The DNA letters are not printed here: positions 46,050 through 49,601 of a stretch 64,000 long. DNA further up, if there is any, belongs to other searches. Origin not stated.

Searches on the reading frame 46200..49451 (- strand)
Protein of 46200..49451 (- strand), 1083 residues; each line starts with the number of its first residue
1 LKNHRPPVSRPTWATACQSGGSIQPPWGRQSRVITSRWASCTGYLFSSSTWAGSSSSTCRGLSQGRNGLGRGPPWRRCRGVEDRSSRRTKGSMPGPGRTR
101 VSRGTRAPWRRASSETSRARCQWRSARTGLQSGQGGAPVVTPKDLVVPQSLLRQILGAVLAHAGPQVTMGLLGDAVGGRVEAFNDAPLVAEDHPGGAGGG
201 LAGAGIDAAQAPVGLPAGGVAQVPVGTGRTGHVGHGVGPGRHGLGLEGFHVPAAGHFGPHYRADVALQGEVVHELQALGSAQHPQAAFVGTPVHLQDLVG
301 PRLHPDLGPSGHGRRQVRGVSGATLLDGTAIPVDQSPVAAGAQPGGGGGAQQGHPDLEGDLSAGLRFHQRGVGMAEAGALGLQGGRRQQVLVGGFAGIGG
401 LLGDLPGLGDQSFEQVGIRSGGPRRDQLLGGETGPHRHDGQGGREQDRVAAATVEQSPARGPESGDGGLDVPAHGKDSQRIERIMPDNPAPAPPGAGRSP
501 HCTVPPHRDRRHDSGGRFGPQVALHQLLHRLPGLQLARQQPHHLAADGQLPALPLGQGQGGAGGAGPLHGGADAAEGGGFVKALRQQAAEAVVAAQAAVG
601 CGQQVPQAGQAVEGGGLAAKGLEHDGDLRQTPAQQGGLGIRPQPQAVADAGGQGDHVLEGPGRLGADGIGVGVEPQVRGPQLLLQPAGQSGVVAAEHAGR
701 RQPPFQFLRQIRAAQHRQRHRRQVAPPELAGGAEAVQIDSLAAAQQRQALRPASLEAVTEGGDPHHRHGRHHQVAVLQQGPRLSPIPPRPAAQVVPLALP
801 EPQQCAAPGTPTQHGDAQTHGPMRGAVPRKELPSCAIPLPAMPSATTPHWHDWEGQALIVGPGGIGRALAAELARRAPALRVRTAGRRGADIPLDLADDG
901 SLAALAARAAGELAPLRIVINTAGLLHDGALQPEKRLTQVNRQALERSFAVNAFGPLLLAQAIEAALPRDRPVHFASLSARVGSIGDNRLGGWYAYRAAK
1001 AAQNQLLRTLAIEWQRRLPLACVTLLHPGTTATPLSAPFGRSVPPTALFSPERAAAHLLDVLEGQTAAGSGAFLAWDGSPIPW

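Call 70: search_protein_families(library=pfam, proteins=[window:46200-49451:-], max_evalue=0.00001)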
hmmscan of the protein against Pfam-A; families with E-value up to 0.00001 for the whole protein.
window:46200-49451:- (1083 aa): 2 families
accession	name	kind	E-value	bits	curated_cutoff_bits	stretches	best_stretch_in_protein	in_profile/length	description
PF00106.31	adh_short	-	2.7e-13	50.3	26.6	1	885-1038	47-189/195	short chain dehydrogenase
PF13561.12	adh_short_C2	-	1.6e-12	48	27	1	886-1077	44-219/236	Enoyl-(Acyl carrier protein) reductase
